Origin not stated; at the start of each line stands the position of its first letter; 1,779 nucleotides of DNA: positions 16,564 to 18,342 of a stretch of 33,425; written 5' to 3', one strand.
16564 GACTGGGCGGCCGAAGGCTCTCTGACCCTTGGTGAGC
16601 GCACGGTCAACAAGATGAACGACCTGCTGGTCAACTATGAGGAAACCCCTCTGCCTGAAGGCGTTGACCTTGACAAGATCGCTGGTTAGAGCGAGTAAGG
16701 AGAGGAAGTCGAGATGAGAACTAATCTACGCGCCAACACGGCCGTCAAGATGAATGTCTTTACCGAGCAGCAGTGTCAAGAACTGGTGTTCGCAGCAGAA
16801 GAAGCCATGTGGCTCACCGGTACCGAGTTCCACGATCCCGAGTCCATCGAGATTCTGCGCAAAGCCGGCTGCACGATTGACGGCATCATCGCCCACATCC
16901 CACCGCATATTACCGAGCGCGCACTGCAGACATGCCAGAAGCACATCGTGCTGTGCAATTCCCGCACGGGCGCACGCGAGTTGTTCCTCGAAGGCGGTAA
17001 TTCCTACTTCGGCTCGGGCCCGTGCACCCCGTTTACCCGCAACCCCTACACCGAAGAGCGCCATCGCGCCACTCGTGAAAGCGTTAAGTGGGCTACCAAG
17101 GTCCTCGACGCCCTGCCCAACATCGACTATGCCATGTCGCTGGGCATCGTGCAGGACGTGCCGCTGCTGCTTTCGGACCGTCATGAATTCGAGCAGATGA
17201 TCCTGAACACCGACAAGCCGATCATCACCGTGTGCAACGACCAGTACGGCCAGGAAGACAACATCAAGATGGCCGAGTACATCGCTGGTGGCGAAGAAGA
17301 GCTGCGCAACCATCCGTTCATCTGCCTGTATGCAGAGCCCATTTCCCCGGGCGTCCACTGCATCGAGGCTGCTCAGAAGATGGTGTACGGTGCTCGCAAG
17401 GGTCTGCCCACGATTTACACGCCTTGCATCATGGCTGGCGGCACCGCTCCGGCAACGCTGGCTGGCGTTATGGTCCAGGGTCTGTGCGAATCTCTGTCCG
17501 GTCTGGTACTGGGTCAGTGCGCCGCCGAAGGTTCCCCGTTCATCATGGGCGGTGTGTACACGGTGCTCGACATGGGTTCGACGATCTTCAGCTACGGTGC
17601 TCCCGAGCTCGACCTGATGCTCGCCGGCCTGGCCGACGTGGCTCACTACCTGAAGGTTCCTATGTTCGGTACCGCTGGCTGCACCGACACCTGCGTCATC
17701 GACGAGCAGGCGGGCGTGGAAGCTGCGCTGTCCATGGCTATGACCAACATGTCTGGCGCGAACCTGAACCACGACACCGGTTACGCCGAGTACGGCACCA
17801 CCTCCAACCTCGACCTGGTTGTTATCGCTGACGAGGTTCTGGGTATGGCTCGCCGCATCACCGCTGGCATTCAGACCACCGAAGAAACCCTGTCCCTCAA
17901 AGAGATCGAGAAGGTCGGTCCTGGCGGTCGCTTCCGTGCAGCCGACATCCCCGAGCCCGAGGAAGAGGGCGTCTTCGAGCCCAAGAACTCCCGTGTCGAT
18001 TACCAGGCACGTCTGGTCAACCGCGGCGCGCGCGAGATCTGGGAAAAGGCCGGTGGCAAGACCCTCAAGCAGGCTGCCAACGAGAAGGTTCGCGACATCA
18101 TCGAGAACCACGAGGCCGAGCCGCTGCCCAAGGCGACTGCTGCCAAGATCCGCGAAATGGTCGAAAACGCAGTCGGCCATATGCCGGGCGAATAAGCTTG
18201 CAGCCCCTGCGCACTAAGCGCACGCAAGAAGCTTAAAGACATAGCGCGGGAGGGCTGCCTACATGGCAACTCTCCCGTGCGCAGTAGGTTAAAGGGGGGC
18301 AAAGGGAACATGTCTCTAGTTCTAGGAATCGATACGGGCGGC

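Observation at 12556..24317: Corrinoid-dependent quaternary-amine demethylation genes and a Sec-containing, pyruvoyl-type Grd component B in one co-directional cluster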

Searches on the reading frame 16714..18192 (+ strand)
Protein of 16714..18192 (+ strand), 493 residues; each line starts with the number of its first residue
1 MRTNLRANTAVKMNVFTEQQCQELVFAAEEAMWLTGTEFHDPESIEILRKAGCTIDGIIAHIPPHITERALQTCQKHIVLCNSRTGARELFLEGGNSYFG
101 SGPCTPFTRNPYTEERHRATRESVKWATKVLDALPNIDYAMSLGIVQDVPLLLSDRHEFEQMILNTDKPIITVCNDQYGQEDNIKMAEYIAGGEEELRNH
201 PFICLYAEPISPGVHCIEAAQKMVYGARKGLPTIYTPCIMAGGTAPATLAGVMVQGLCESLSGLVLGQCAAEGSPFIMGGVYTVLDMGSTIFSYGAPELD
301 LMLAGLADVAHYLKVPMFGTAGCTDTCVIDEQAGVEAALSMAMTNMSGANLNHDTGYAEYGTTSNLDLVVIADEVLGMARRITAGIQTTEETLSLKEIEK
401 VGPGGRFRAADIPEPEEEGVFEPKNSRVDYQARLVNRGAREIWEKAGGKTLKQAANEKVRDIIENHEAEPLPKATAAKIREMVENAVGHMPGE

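Call 5: search_protein_families(library=pfam, proteins=[window:16714-18192:+])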
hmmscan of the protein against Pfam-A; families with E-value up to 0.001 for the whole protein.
window:16714-18192:+ (493 aa): 1 family
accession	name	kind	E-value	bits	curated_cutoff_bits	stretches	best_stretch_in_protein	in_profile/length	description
PF06253.16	MTTB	-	1.5e-71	241.4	25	1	8-484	26-493/500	Trimethylamine methyltransferase (MTTB)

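Call 7: search_protein_families(library=ncbifam, proteins=[window:16714-18192:+])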
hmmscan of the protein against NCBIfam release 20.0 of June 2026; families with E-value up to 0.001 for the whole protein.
window:16714-18192:+ (493 aa): 1 family
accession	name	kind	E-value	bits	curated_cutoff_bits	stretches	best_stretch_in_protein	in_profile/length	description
TIGR02369.2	trimeth_pyl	equivalog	3e-98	329.4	525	1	12-486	2-468/469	[trimethylamine--corrinoid protein] Co-methyltransferase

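Call 33: search_solved_structures(query=window:16714-18192:+, max_evalue=0.00001, show_alignments=1)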
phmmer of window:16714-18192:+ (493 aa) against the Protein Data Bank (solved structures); distinct sequences matched with E-value up to 0.00001: 5.
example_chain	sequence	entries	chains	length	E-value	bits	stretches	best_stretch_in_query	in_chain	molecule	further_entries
7xcl_A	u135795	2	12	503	6.1e-51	176.9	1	7-479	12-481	Trimethylamine methyltransferase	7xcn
7xcm_A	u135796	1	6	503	8.7e-51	176.4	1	7-479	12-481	Trimethylamine methyltransferase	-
2qne_A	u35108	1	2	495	1.8e-41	145.6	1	11-483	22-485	Putative methyltransferase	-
9yce_A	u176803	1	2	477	2e-41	145.4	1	12-483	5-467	Glycine betaine methyltransferase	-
4yyc_A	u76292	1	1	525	6.1e-37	130.7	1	16-491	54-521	Putative trimethylamine methyltransferase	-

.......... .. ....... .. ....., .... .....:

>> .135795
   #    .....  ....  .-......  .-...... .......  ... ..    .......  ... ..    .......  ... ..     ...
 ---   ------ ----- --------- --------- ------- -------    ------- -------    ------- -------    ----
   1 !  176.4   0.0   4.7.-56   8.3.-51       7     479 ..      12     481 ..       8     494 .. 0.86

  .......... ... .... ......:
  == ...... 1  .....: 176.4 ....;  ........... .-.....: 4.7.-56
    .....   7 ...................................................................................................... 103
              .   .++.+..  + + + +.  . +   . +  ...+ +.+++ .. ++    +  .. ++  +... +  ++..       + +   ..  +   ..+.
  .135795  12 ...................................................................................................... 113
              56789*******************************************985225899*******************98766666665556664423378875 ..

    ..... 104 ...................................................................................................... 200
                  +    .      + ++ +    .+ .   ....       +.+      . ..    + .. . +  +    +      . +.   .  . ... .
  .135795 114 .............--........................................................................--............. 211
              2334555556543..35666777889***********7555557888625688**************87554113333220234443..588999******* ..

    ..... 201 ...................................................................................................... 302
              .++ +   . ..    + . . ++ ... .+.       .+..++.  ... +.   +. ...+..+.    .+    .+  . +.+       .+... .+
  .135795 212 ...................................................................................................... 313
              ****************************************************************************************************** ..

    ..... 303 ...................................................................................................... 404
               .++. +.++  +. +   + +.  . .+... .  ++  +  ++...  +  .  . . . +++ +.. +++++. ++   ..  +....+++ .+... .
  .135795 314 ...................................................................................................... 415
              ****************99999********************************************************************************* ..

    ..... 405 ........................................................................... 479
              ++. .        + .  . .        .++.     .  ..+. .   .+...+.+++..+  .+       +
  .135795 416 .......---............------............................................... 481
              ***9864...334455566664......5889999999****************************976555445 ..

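Call 37: find_homologous_proteins(query=window:16714-18192:+, max_evalue=1e-30)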
Query window:16714-18192:+ (493 aa): 1859 proteins with E <= 1e-30 among 8000 candidates; the best 120 are listed.
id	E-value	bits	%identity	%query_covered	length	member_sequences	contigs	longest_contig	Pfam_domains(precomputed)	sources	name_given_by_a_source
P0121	0.0e+0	1088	96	100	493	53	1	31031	PF06253.17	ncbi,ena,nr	ncbi:MAG: trimethylamine methyltransferase family protein [Eggerthellaceae bacterium]|nr:trimethylam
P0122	0.0e+0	1023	90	100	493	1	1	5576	PF06253.17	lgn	-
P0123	0.0e+0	1013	89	100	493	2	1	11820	PF06253.17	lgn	-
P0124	8.3e-288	973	85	100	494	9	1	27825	PF06253.17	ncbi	-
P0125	2.7e-273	925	80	100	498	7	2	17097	PF06253.17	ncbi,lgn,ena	-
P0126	5.1e-273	924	80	100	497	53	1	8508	PF06253.17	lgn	-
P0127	3.4e-272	921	79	100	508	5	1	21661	PF06253.17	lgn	-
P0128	1.3e-265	900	79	100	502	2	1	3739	PF06253.17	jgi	jgi:trimethylamine--corrinoid protein Co-methyltransferase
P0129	1.0e-264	897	78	100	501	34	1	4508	PF06253.17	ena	-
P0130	2.2e-262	889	77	100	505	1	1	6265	PF06253.17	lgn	-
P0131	8.7e-261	884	79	97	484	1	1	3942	PF06253.17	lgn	-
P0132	2.4e-259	879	77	100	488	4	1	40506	PF06253.17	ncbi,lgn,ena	-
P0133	1.8e-257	873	78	100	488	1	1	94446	PF06253.17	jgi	-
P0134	1.4e-256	870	77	100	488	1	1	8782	PF06253.17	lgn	-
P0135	1.6e-256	870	77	100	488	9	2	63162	PF06253.17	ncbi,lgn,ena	-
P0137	2.9e-256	869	77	100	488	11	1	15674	PF06253.17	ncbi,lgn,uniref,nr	ncbi:trimethylamine methyltransferase family protein [Sporomusa sphaeroides DSM 2875]|uniref:trimeth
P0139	2.2e-255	866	76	100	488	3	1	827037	PF06253.17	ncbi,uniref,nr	ncbi:trimethylamine methyltransferase [Desulfosporosinus fructosivorans]|uniref:Trimethylamine methy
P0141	2.7e-255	866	77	100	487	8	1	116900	PF06253.17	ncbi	-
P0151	5.9e-252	855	77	100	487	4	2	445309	PF06253.17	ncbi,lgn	ncbi:MAG: trimethylamine methyltransferase family protein [Dehalobacterium sp.]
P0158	3.2e-245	832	73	100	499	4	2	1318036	PF06253.17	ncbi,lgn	-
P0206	3.8e-176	605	55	98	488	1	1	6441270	PF06253.17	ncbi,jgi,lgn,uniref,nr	ncbi:trimethylamine methyltransferase family protein [Candidatus Formimonas warabiya]|uniref:Trimeth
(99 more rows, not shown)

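Call 38: find_encoding_contigs(protein=P0124, flank=10000, max_places=1)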
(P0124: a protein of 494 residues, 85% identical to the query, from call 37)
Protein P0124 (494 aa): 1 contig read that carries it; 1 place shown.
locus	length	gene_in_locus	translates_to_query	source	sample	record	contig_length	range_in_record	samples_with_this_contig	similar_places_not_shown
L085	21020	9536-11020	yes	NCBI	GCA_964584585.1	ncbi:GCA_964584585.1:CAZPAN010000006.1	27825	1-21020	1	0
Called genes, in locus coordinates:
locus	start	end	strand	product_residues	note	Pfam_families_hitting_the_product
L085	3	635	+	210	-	?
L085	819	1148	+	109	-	PF04232:SpoVS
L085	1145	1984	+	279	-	PF02811:PHP (weak)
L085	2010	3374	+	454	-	PF00919:UPF0004, PF04055:Radical_SAM, PF01938:TRAM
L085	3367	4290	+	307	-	PF01745:IPT (faint), PF01715:IPPT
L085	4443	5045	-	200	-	PF03193:RsgA_GTPase (faint), PF00009:GTP_EFTU (faint), PF01926:MMR_HSR1, PF02421:FeoB_N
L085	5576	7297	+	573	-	PF02028:BCCT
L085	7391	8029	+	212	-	PF02607:B12-binding_2, PF02310:B12-binding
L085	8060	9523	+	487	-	PF06253:MTTB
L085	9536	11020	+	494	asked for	PF06253:MTTB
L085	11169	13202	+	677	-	PF05378:Hydant_A_N, PF01968:Hydantoinase_A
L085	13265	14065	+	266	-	PF00809:Pterin_bind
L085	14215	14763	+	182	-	PF10050:DUF2284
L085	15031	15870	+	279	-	PF10114:PocR, PF00165:HTH_AraC (weak), PF12833:HTH_18, PF00165:HTH_AraC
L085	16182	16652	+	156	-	PF00254:FKBP_C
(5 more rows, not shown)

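Call 39: find_encoding_contigs(protein=P0139, flank=10000, max_places=1)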
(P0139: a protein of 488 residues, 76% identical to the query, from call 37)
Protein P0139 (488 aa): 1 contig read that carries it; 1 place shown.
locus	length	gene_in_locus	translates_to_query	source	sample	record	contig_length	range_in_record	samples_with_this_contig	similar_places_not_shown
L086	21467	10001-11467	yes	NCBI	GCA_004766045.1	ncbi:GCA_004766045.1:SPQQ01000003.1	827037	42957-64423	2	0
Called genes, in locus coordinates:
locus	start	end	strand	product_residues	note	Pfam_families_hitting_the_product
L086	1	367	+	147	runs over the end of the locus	-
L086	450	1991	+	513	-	PF19364:DUF5940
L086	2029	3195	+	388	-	PF02504:FA_synthesis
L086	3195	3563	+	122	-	PF28011:GrdX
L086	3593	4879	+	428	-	PF09338:Gly_reductase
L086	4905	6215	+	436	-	-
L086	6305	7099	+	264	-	PF00809:Pterin_bind, PF03599:CdhD (faint)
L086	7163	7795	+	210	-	PF02607:B12-binding_2, PF02310:B12-binding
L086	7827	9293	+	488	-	PF06253:MTTB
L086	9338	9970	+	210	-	PF02607:B12-binding_2, PF02310:B12-binding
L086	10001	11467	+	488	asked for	PF06253:MTTB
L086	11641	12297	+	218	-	PF02965:Met_synt_B12 (faint)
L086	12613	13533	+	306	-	PF02007:MtrH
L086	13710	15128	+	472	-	PF06253:MTTB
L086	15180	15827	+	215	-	PF02607:B12-binding_2, PF02310:B12-binding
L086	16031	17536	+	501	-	PF02028:BCCT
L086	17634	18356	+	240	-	PF07796:DUF1638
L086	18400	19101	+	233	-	PF07796:DUF1638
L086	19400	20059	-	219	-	PF02607:B12-binding_2, PF02310:B12-binding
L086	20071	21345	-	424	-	PF10114:PocR, PF00165:HTH_AraC (weak), PF12833:HTH_18, PF00165:HTH_AraC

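Call 40: find_encoding_contigs(protein=P0137, flank=10000, max_places=1)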
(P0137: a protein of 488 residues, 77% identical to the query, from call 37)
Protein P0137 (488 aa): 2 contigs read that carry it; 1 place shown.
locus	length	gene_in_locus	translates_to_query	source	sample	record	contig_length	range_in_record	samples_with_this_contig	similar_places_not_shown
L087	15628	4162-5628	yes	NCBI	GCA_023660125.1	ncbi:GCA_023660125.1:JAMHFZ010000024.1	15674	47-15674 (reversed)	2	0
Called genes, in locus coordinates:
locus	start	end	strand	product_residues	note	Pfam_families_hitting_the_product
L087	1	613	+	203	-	PF09338:Gly_reductase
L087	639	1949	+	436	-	-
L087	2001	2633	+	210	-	PF02607:B12-binding_2, PF02310:B12-binding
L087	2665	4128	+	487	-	PF06253:MTTB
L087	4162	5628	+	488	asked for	PF06253:MTTB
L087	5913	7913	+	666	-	PF05378:Hydant_A_N, PF13941:MutL (faint), PF01968:Hydantoinase_A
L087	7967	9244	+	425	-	PF00939:Na_sulph_symp (weak), PF02040:ArsB, PF06450:NhaB (faint), PF03600:CitMHS, PF16980:CitMHS_2, PF00939:Na_sulph_symp (weak)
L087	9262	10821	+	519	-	PF02028:BCCT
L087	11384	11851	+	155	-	-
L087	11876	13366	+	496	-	PF02028:BCCT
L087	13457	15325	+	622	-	PF00009:GTP_EFTU, PF03144:GTP_EFTU_D2, PF25461:Beta-barrel_SelB, PF09106:WHD_2nd_SelB, PF09107:WHD_3rd_SelB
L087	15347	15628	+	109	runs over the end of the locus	PF03486:HI0933_like (weak), PF07992:Pyr_redox_2, PF00890:FAD_binding_2 (weak), PF12831:FAD_oxidored (weak), PF13738:Pyr_redox_3 (faint)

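Call 49: find_encoding_contigs(protein=P0151, flank=10000, max_places=1)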
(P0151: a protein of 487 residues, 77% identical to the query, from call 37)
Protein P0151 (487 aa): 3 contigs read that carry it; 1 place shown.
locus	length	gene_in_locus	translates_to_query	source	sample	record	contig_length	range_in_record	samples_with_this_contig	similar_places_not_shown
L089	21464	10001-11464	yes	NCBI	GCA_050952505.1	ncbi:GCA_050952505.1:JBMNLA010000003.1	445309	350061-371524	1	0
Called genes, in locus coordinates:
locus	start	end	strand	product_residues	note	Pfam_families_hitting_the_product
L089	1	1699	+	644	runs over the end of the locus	PF00122:E1-E2_ATPase, PF00702:Hydrolase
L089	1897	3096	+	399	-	PF00990:GGDEF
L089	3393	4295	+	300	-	-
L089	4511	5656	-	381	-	PF03435:Sacchrp_dh_NADP, PF16363:GDP_Man_Dehyd (weak), PF16653:Sacchrp_dh_C (faint)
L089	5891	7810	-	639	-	PF26965:MimR_N, PF01590:GAF, PF00158:Sigma54_activat, PF14532:Sigma54_activ_2, PF07728:AAA_5 (weak), PF25601:AAA_lid_14, PF02954:HTH_8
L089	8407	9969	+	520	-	PF06253:MTTB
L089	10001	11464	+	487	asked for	PF06253:MTTB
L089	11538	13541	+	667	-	PF05378:Hydant_A_N, PF13941:MutL (weak), PF01968:Hydantoinase_A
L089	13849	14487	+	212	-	PF00392:GntR, PF07729:FCD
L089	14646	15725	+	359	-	-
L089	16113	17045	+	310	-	PF00890:FAD_binding_2 (weak), PF01134:GIDA (faint), PF01266:DAO (faint), PF03486:HI0933_like (weak), PF07992:Pyr_redox_2, PF12831:FAD_oxidored (weak), PF13738:Pyr_redox_3, PF00070:Pyr_redox, +3 more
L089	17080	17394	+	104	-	PF00085:Thioredoxin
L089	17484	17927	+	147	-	-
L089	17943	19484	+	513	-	PF19364:DUF5940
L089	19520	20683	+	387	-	PF02504:FA_synthesis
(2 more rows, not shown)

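Call 50: find_encoding_contigs(protein=P0158, flank=10000, max_places=1)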
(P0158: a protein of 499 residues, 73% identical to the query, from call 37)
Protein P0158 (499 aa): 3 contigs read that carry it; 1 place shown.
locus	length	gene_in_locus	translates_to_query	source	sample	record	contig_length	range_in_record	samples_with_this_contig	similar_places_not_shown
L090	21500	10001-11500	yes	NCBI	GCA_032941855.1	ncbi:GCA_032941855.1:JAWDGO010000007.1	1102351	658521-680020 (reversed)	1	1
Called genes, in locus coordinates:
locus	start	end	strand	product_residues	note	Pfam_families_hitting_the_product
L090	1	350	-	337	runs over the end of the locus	PF21948:LplA-B_cat, PF03099:BPL_LplA_LipB (faint), PF10437:Lip_prot_lig_C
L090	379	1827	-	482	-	PF02347:GDC-P (faint), PF00266:Aminotran_5 (weak), PF21478:GcvP2_C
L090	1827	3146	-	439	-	PF02347:GDC-P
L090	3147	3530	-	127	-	PF01597:GCV_H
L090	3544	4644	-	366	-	PF01571:GCV_T, PF08669:GCV_T_C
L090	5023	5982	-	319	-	PF10114:PocR, PF12833:HTH_18, PF00165:HTH_AraC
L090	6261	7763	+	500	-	PF06253:MTTB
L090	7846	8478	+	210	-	PF02607:B12-binding_2, PF02310:B12-binding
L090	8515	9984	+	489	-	PF06253:MTTB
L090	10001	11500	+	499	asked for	PF06253:MTTB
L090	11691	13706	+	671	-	PF05378:Hydant_A_N, PF13941:MutL (faint), PF01968:Hydantoinase_A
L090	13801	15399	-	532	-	PF02028:BCCT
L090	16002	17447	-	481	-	PF20250:FapA_N, PF03961:FapA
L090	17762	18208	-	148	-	-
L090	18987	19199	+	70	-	-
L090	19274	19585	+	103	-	PF17253:DUF5320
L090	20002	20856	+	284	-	PF02645:DegV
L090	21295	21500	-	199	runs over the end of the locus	PF05067:Mn_catalase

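Call 51: find_encoding_contigs(protein=P0206, flank=10000, max_places=1)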
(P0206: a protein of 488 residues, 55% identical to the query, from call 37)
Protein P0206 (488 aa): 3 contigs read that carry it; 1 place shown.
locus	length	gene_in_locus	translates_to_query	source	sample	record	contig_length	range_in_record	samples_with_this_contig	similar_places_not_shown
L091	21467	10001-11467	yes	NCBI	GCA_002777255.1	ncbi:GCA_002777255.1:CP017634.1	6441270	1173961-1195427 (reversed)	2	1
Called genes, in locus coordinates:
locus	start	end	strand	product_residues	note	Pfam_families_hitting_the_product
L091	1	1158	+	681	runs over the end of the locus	PF00009:GTP_EFTU, PF22042:EF-G_D2, PF14492:EFG_III, PF03764:EFG_IV, PF00679:EFG_C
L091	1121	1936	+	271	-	PF04972:BON, PF21937:Yop-YscD_ppl_2nd (faint), PF04972:BON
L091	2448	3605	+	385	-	PF06050:HGD-D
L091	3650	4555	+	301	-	PF01208:URO-D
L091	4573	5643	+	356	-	PF01208:URO-D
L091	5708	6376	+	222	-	PF02607:B12-binding_2, PF02310:B12-binding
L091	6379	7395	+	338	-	PF01208:URO-D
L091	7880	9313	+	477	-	PF06253:MTTB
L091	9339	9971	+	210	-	PF02607:B12-binding_2, PF02310:B12-binding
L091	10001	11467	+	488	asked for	PF06253:MTTB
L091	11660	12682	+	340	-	PF01208:URO-D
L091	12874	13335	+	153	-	PF01862:PvlArgDC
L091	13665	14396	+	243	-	PF01520:Amidase_3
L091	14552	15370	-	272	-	PF01476:LysM, PF03734:YkuD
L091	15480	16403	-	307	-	PF01522:Polysacc_deac_1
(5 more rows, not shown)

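Call 53: search_solved_structures(query=L086:13710-15125:+, max_evalue=0.00001)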
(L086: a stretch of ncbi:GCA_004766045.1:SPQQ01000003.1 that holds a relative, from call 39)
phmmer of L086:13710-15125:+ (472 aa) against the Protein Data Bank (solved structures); distinct sequences matched with E-value up to 0.00001: 5.
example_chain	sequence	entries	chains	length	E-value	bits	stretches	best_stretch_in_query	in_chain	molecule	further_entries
9yce_A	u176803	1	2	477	2.4e-265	883.3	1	1-470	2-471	Glycine betaine methyltransferase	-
2qne_A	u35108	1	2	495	5.2e-265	882.2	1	1-470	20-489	Putative methyltransferase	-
4yyc_A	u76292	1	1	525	2e-118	399.1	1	3-470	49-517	Putative trimethylamine methyltransferase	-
7xcl_A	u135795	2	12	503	6.7e-57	196.3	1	6-459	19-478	Trimethylamine methyltransferase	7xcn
7xcm_A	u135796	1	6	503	9e-57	195.9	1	6-459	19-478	Trimethylamine methyltransferase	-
